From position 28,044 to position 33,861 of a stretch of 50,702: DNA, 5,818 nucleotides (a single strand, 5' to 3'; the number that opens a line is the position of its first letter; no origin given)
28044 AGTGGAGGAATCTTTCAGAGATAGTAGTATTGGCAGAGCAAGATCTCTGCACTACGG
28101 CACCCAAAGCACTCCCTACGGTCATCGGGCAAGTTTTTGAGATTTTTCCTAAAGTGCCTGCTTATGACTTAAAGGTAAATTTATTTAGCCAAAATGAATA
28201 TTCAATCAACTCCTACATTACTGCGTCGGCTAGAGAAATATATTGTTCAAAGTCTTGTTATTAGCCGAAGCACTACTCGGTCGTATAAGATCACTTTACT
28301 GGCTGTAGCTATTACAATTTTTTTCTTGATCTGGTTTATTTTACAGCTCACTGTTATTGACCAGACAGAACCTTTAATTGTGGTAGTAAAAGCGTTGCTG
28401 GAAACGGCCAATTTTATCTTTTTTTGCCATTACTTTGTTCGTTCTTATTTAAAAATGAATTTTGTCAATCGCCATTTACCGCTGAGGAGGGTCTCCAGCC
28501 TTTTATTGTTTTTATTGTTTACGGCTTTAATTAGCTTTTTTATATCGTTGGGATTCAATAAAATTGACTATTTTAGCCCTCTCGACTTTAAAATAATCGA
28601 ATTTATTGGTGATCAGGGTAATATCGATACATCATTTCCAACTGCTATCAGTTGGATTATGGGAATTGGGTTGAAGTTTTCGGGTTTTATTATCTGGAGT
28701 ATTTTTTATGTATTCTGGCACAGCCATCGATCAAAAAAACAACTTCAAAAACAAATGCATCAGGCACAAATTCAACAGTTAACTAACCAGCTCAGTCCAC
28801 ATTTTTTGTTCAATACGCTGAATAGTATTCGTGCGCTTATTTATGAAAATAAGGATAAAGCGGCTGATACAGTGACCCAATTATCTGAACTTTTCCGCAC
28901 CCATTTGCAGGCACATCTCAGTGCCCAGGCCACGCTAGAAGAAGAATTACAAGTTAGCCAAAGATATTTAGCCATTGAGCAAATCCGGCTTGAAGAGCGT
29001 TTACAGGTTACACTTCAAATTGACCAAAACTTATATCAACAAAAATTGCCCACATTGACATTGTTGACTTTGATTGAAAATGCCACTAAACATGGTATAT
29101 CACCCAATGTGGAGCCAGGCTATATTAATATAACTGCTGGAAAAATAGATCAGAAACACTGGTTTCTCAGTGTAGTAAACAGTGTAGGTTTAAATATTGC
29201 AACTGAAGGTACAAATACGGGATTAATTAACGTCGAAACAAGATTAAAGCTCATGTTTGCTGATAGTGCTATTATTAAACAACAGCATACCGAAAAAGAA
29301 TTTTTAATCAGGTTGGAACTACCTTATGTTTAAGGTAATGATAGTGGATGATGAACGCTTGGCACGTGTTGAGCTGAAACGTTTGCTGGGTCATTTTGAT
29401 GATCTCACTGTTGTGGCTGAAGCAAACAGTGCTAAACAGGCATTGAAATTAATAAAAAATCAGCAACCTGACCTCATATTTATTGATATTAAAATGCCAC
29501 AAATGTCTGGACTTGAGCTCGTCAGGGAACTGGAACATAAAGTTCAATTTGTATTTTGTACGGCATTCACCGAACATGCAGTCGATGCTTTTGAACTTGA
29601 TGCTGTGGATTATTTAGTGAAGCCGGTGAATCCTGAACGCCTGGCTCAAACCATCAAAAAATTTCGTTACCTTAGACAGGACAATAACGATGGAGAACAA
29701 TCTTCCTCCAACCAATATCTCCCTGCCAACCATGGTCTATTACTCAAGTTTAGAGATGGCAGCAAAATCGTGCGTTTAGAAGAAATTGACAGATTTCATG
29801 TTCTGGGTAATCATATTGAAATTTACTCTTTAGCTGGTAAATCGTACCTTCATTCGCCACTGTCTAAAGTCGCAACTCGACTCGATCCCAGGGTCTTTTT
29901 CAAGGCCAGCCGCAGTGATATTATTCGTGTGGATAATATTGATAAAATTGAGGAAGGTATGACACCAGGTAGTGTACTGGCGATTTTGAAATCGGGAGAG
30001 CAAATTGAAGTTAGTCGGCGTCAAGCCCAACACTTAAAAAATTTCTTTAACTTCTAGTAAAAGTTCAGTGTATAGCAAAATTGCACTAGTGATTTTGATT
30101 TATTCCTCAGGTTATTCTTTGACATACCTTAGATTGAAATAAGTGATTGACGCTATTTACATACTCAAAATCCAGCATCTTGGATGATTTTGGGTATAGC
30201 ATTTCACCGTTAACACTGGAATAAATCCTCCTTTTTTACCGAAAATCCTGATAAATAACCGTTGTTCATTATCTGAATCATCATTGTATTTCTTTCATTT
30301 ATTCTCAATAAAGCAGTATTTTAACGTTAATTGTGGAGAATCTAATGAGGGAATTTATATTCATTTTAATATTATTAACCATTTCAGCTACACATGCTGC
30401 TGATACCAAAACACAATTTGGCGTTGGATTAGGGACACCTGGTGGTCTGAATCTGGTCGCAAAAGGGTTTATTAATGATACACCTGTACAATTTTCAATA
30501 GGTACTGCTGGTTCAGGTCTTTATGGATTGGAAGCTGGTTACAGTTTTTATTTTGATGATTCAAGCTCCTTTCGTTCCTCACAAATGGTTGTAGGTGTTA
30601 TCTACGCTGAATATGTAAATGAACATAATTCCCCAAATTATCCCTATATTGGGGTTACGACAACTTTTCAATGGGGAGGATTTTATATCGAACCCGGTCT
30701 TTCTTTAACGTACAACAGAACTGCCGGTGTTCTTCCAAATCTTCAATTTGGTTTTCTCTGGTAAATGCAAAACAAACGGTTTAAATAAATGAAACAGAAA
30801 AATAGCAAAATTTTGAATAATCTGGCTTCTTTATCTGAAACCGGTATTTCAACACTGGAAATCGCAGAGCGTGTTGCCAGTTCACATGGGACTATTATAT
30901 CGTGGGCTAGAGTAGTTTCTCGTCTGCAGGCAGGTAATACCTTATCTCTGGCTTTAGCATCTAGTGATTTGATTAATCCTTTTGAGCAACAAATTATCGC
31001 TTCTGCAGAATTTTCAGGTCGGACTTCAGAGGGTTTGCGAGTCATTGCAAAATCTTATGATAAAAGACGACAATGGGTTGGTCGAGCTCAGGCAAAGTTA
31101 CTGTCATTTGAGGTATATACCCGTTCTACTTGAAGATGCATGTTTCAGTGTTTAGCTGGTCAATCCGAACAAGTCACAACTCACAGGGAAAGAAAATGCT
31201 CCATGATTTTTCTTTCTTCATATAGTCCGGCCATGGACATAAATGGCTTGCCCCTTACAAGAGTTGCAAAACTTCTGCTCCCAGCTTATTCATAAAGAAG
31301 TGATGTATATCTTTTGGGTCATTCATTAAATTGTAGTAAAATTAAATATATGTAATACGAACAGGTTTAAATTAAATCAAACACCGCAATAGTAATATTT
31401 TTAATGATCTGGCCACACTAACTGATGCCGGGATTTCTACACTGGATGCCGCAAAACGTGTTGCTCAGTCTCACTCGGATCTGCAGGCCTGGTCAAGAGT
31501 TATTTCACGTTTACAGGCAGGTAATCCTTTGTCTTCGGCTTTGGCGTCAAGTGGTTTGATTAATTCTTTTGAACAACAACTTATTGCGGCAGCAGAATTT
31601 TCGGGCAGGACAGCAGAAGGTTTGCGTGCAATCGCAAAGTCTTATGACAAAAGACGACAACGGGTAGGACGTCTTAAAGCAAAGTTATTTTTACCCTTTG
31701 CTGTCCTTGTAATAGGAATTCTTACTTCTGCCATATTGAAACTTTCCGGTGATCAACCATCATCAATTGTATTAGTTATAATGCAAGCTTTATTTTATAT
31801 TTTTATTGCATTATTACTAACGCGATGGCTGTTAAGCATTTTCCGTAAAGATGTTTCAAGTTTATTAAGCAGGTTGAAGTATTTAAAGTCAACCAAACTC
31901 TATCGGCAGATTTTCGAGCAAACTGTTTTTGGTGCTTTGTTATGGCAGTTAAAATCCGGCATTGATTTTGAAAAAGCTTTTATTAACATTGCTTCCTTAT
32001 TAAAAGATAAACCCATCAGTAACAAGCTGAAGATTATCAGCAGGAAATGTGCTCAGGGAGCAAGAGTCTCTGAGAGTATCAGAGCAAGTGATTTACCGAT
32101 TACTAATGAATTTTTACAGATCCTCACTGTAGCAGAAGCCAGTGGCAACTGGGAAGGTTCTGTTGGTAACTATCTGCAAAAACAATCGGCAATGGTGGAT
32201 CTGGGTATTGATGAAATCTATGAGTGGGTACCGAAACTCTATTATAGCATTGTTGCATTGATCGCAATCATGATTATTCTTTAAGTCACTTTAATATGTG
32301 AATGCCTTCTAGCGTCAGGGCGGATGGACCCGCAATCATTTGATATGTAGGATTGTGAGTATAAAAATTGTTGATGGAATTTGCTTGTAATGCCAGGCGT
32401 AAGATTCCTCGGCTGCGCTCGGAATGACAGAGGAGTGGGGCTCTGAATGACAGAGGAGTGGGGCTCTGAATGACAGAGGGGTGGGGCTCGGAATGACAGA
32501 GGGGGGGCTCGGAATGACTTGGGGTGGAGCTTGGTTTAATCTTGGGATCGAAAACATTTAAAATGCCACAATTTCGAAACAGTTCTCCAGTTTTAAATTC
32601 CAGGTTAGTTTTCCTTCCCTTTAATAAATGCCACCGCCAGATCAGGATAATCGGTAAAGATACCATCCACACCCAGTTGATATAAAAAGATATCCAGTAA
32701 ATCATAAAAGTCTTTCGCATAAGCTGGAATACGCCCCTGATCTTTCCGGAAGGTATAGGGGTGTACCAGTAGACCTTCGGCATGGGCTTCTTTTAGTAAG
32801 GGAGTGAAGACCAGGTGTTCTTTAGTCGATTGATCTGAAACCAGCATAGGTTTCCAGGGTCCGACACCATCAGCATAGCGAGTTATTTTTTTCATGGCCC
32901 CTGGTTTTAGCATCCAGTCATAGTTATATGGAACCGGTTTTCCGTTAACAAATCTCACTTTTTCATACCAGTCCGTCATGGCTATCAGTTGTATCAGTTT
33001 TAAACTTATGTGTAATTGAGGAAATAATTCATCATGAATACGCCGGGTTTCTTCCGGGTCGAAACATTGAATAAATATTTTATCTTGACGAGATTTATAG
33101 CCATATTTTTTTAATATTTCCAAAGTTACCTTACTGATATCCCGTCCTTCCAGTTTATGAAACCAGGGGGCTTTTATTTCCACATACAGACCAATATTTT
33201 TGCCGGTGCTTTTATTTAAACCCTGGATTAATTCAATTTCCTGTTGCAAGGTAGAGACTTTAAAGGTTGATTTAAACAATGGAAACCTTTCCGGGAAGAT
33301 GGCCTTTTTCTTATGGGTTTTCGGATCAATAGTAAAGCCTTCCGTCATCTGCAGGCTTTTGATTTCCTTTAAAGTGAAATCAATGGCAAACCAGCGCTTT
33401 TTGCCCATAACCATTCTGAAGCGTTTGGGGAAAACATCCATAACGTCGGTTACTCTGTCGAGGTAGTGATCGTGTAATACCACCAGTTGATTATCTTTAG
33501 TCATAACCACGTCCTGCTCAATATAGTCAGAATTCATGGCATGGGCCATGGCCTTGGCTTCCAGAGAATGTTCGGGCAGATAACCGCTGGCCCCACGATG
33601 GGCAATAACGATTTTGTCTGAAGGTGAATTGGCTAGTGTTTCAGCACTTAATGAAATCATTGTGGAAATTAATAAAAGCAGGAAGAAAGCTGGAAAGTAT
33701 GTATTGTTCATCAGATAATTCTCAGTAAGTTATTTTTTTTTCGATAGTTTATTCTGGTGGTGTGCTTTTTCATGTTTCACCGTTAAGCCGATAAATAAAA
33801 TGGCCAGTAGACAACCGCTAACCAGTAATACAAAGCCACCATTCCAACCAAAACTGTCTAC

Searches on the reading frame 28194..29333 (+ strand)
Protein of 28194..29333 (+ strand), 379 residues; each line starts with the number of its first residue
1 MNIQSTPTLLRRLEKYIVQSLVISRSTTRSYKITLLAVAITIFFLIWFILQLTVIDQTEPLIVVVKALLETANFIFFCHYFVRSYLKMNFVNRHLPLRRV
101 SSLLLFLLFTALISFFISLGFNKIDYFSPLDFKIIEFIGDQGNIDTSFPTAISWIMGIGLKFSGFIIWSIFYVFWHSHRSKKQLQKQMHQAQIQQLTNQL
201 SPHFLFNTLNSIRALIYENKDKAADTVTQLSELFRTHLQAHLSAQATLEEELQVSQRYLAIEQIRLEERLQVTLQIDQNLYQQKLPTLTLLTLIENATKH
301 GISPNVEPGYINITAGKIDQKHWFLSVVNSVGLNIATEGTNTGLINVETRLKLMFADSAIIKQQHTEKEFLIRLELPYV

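Call 74: search_protein_families(library=pfam, proteins=[window:28194-29333:+], max_evalue=0.0001)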
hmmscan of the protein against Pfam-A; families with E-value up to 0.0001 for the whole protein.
window:28194-29333:+ (379 aa): 1 family
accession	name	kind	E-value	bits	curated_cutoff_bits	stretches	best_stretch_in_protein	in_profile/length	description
PF06580.19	His_kinase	-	1.8e-23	83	25.2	1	191-270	1-81/81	Histidine kinase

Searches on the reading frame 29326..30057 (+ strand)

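Call 74: search_protein_families(library=pfam, proteins=[window:29326-30057:+], max_evalue=0.0001)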
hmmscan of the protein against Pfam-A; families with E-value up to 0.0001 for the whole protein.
window:29326-30057:+ (243 aa): 2 families
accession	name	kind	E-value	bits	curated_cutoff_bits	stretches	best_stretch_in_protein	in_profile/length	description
PF00072.30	Response_reg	-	3.6e-26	92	30.2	1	4-110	1-110/111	Response regulator receiver domain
PF04397.21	LytTR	-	1.8e-12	47.7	22.6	1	147-241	4-97/98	LytTr DNA-binding domain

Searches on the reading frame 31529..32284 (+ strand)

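Call 74: search_protein_families(library=pfam, proteins=[window:31529-32284:+], max_evalue=0.0001)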
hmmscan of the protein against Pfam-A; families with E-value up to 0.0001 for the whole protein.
window:31529-32284:+ (251 aa): 1 family
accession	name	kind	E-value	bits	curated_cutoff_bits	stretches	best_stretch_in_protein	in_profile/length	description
PF00482.28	T2SSF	-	1.2e-13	51.6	25.2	2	2-70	49-119/125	Type II secretion system (T2SS), protein F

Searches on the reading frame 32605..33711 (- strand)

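Call 74: search_protein_families(library=pfam, proteins=[window:32605-33711:-], max_evalue=0.0001)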
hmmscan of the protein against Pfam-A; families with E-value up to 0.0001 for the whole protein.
window:32605-33711:- (368 aa): 1 family
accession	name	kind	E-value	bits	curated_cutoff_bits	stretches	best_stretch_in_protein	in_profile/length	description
PF03009.23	GDPD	-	7.8e-54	183.8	23.6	1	38-358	1-244/244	Glycerophosphoryl diester phosphodiesterase family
